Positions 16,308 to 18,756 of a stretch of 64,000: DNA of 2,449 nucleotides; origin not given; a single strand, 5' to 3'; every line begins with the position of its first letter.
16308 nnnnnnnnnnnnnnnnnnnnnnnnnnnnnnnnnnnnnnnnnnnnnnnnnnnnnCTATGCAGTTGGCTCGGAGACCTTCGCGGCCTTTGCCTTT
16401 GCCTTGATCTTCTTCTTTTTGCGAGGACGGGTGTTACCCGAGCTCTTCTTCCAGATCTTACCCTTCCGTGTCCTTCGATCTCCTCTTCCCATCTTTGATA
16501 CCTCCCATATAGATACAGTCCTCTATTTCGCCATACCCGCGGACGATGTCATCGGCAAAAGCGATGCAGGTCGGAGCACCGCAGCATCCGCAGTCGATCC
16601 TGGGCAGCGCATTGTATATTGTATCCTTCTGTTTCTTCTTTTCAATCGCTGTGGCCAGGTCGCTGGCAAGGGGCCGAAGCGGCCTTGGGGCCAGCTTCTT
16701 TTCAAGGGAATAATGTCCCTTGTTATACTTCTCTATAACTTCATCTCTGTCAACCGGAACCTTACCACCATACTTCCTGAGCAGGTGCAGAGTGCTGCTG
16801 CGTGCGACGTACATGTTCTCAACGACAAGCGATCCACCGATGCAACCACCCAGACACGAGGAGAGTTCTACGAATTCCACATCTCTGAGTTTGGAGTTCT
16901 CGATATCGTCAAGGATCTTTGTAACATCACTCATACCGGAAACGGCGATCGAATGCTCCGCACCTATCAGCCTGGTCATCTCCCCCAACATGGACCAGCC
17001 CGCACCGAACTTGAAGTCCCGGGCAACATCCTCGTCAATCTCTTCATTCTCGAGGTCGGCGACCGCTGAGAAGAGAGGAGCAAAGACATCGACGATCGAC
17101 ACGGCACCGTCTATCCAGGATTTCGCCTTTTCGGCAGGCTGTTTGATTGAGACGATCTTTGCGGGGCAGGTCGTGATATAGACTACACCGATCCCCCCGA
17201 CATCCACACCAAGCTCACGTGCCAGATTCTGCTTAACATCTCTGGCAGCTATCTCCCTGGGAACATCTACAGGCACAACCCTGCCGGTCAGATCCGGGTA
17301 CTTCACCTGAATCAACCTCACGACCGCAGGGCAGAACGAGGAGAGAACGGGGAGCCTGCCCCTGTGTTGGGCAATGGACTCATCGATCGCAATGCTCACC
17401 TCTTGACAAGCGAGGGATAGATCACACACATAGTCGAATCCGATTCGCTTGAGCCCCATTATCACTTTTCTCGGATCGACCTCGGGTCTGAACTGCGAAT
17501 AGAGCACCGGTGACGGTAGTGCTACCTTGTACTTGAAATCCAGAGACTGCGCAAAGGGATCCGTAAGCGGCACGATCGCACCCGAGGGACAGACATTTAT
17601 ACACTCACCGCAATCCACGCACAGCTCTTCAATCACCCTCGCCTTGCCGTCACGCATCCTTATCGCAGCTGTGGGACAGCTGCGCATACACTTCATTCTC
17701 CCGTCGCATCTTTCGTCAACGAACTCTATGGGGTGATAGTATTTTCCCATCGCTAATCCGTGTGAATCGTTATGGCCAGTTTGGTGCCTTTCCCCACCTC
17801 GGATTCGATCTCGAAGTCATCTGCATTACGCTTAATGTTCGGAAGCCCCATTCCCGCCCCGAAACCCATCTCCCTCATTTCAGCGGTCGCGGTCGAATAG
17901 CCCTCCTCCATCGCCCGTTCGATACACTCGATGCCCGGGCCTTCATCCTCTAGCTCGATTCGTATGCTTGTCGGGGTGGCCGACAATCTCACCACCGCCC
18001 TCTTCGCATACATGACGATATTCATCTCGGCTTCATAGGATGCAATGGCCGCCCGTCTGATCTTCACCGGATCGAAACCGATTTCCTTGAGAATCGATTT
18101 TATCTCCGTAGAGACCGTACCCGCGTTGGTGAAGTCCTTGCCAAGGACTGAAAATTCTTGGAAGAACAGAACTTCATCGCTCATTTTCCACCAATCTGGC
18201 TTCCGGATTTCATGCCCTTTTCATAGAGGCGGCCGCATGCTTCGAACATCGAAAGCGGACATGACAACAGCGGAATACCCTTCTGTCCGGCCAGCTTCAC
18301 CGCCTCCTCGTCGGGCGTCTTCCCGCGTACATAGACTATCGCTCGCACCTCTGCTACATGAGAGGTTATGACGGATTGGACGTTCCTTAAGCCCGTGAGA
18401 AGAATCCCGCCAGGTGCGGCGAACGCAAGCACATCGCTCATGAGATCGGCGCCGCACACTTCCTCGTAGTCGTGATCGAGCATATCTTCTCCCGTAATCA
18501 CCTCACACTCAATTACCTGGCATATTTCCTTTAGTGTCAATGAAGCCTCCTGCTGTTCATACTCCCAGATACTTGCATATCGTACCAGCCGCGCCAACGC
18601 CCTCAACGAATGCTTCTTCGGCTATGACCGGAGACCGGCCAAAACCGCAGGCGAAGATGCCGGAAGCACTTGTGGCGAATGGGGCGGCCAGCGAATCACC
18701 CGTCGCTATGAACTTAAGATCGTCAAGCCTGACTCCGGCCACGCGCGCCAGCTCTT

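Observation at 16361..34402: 18-kb operon combining NuoEF-type diaphorase, NfnB-like subunit, four HdrA paralogues, two MvhD and an HdrD-like CCG protein, with no recognisable catalytic partner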

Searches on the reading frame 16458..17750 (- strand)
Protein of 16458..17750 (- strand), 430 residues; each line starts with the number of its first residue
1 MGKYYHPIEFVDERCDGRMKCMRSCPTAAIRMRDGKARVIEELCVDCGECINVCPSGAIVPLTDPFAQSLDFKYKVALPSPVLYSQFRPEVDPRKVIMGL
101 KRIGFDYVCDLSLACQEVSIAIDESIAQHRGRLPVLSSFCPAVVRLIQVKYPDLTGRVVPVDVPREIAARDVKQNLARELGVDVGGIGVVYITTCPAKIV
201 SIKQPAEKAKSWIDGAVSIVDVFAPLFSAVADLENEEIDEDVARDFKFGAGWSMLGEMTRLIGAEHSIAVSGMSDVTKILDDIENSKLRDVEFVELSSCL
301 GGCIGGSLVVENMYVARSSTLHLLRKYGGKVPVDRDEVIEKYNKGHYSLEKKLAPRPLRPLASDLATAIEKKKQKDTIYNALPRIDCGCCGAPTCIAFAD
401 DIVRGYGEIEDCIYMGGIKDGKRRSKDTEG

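Call 10: search_protein_families(library=pfam, proteins=[window:16458-17750:-], max_evalue=0.001)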
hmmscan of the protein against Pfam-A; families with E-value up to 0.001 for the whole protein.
window:16458-17750:- (430 aa): 10 families
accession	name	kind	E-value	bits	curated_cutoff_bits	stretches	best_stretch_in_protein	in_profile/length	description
PF02906.19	Fe_hyd_lg_C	-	6.6e-27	95.2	22.1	1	76-306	4-244/245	Iron only hydrogenase large subunit, C-terminal domain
PF04060.18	FeS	-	6.2e-11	42.3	23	1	382-414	1-33/33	Putative Fe-S cluster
PF12837.12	Fer4_6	-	5.1e-09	36.1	25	1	37-59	2-24/24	4Fe-4S binding domain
PF12838.12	Fer4_7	-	1.1e-07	32.7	27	1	14-58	1-52/52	4Fe-4S dicluster domain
PF13237.11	Fer4_10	-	1.8e-07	31.4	25.5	1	11-55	5-53/53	4Fe-4S dicluster domain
PF25160.1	LdpA_Fe-S-bd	-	8.9e-07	29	27.6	1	20-59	8-43/49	LdpA Fe-S cluster-binding domain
PF00037.32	Fer4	-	1.4e-06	28.3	21.1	1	38-59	2-23/24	4Fe-4S binding domain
PF13187.11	Fer4_9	-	1.6e-06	28.4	27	1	15-59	2-52/52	4Fe-4S dicluster domain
PF14697.11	Fer4_21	-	3.8e-06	27.4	35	1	12-59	5-57/59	4Fe-4S dicluster domain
PF13484.11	Fer4_16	-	3.4e-05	25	30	0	44-61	2-19/66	4Fe-4S double cluster binding domain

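Call 43: search_solved_structures(query=window:16458-17750:-, max_evalue=0.001, show_alignments=1)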
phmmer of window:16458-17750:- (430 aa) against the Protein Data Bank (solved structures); distinct sequences matched with E-value up to 0.001: 60.
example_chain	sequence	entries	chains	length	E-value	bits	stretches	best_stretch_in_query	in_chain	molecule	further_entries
7qv7_D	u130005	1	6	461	4.9e-18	68.7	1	90-214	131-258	Hydrogen dependent carbon dioxide reductase subunit HydA2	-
30jk_A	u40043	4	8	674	1.5e-17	67.1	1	11-242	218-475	[FeFe]-hydrogenase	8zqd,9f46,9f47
9rkm_A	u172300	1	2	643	9.4e-17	64.5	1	11-241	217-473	[FeFe]-hydrogenase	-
7p5h_A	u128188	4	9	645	8.3e-15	58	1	39-202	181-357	Fe-hydrogenase, subunit alpha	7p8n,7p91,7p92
8a6t_A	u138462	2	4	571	7.6e-14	54.9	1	39-205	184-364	Electron bifurcating hydrogenase subunit HydA1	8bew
1hfe_L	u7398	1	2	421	1.2e-12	50.9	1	6-208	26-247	PROTEIN (FE-ONLY HYDROGENASE (E.C.1.18.99.1) (LARGER SUBUNIT))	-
8rxj_A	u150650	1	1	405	1.9e-12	50.3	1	6-205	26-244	Periplasmic [Fe] hydrogenase large subunit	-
8bj7_A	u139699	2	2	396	2.2e-12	50.1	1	6-206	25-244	Periplasmic [Fe] hydrogenase large subunit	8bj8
8rtg_A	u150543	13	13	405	2.5e-12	49.9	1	6-205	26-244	Periplasmic [Fe] hydrogenase large subunit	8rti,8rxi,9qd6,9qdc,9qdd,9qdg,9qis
9hpx_A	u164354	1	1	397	2.7e-12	49.8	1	6-206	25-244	Periplasmic [Fe] hydrogenase large subunit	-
6sg2_AAA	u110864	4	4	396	2.8e-12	49.7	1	6-206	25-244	Periplasmic [Fe] hydrogenase large subunit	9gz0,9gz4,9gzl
9r9v_A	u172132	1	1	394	3.1e-12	49.6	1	6-206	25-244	Periplasmic [Fe] hydrogenase large subunit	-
9gnk_A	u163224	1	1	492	3.5e-12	49.4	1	6-206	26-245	Periplasmic [Fe] hydrogenase large subunit,Periplasmic [Fe] hydrogenase small subunit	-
9gbu_A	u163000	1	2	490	3.8e-12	49.3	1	6-206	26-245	Periplasmic [Fe] hydrogenase large subunit,Periplasmic [Fe] hydrogenase small subunit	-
8ryh_A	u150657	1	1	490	4e-12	49.2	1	6-206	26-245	Periplasmic [Fe] hydrogenase large subunit,Periplasmic [Fe] hydrogenase small subunit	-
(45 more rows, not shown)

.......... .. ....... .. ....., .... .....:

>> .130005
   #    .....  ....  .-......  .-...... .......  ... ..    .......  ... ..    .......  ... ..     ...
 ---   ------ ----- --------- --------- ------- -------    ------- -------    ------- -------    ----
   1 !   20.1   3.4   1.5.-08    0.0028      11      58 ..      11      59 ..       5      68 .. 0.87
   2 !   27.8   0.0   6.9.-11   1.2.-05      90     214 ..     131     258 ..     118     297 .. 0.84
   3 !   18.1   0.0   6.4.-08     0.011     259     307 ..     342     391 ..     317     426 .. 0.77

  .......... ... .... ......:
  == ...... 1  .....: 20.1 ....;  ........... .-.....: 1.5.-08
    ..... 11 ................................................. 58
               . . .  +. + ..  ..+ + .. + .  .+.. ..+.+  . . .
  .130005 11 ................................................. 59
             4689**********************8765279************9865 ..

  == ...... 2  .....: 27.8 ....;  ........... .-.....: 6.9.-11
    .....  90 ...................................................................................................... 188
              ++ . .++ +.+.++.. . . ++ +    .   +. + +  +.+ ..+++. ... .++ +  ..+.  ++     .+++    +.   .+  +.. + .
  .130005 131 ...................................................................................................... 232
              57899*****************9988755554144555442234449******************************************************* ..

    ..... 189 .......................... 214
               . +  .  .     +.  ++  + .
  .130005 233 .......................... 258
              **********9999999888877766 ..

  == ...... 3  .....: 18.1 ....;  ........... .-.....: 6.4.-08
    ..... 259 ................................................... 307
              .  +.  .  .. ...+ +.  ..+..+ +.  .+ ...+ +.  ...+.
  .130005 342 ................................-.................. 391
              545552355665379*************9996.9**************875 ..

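Call 55: search_protein_families(library=ncbifam, proteins=[window:16458-17750:-], max_evalue=0.001)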
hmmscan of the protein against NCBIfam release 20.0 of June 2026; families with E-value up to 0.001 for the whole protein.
window:16458-17750:- (430 aa): 52 families (the best 25 are shown)
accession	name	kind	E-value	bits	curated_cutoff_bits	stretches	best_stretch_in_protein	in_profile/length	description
TIGR04105.1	FeFe_hydrog_B1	subfamily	1.3e-31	109.8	450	1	21-311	166-460/462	monomeric [FeFe] hydrogenase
TIGR02512.1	FeFe_hydrog_A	subfamily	2.1e-24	86.1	405.95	2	38-208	46-230/375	[FeFe] hydrogenase, group A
NF040763.1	FeFe_hydrog_A6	exception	4.8e-20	71.4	765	2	39-214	185-374/571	NADH-dependent [FeFe] hydrogenase, group A6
NF005506.0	PRK07118.1-5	equivalog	1.1e-11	44.7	388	1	12-56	215-259/279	Fe-S cluster domain-containing protein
NF040762.1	Hydr_FeFe_Clost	exception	1.4e-11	43.8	900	1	39-205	184-364/572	ferredoxin hydrogenase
NF041836.1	rnfB_Methano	equivalog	4.5e-11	42.7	445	2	15-59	143-188/265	Rnf electron transport complex subunit RnfB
NF005504.0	PRK07118.1-3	equivalog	8.9e-11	41.7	437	1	13-65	219-271/293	Fe-S cluster domain-containing protein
TIGR01944.1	rnfB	subfamily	9.7e-11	41.6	68.7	2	12-60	112-161/190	RnfABCDGE type electron transport complex subunit B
NF005505.0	PRK07118.1-4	equivalog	1.9e-10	40.7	378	1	15-59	218-262/265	Fe-S cluster domain-containing protein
NF005503.0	PRK07118.1-2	equivalog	1.8e-09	37.3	252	1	15-59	140-184/292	RnfABCDGE type electron transport complex subunit B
NF043069.1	T4HPD_activ_SAM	equivalog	5.2e-09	35.9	425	1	5-58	43-96/299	trans-4-hydroxy-L-proline dehydratase activase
TIGR02700.1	flavo_MJ0208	hypoth_equivalog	6.1e-09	35.5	251.35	1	7-60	142-195/234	dihydromethanopterin reductase (acceptor)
NF058577.1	FdxA_fam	equivalog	1.1e-08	35.1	65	1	19-58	13-52/52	4Fe-4S ferredoxin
NF038196.1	ferrodoxin_EFR1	subfamily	1.2e-08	35.3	75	1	11-59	182-229/242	EFR1 family ferrodoxin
NF003195.0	PRK04165.1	equivalog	1.4e-08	34.1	306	1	377-415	7-45/450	acetyl-CoA decarbonylase/synthase complex subunit gamma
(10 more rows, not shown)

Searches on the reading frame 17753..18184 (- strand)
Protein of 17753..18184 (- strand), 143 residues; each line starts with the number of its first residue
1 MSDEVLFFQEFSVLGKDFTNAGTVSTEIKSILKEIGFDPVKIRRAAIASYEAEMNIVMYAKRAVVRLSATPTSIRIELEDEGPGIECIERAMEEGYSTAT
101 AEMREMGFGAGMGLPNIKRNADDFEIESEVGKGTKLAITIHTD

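Call 10: search_protein_families(library=pfam, proteins=[window:17753-18184:-], max_evalue=0.001)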
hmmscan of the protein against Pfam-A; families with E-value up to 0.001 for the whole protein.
window:17753-18184:- (143 aa): 2 families
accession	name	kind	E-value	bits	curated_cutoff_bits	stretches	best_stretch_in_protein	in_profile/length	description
PF13581.12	HATPase_c_2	-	1.3e-08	35.4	27.4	1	20-139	7-126/127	Histidine kinase-like ATPase domain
PF02518.31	HATPase_c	-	1e-07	32.8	26.4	1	59-141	23-108/111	Histidine kinase-, DNA gyrase B-, and HSP90-like ATPase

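Call 55: search_protein_families(library=ncbifam, proteins=[window:17753-18184:-], max_evalue=0.001)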
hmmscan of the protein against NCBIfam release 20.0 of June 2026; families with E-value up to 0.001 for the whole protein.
window:17753-18184:- (143 aa): 7 families
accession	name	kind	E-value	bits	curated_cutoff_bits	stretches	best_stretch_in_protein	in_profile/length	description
TIGR01925.2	spIIAB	equivalog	8.5e-12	45.2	135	1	62-139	61-133/137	anti-sigma F factor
TIGR02966.1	phoR_proteo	equivalog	1.3e-05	24.3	334.2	1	63-139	251-332/333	phosphate regulon sensor histidine kinase PhoR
NF008235.0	PRK11006.1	equivalog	1.5e-05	24.1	390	1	54-140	330-421/431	phosphate regulon sensor histidine kinase PhoR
NF008298.1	PRK11086.1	subfamily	7.3e-05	21.4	520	1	64-141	448-524/529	DcuS/MalK family sensor histidine kinase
NF046044.1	PnpS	equivalog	0.00018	20.6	400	1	64-140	308-389/390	two-component system histidine kinase PnpS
NF007004.0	PRK09467.1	equivalog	0.0005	19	415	1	21-131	314-421/440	two-component system sensor histidine kinase EnvZ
NF033092.0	HK_WalK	equivalog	0.00086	18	725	1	64-140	511-592/594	cell wall metabolism sensor histidine kinase WalK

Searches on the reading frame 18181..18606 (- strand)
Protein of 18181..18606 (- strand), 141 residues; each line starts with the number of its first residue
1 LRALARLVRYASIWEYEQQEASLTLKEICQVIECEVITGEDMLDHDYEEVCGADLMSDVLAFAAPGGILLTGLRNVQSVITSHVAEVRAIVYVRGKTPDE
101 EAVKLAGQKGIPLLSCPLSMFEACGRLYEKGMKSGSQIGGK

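Call 10: search_protein_families(library=pfam, proteins=[window:18181-18606:-], max_evalue=0.001)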
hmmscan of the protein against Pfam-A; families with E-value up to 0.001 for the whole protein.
window:18181-18606:- (141 aa): 1 family
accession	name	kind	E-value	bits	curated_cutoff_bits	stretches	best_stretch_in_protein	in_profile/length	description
PF07085.17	DRTGG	-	5.8e-06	26.5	25.2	1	27-126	1-101/105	DRTGG domain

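Call 55: search_protein_families(library=ncbifam, proteins=[window:18181-18540:-], max_evalue=0.001)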
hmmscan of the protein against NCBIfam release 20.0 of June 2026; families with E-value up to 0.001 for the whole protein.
window:18181-18540:- (119 aa): 1 family
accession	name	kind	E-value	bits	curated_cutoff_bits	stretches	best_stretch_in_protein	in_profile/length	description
NF038279.1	TF_CBS_SpxR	exception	7.6e-07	28.2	600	1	1-95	71-164/427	CBS-HotDog domain-containing transcription factor SpxR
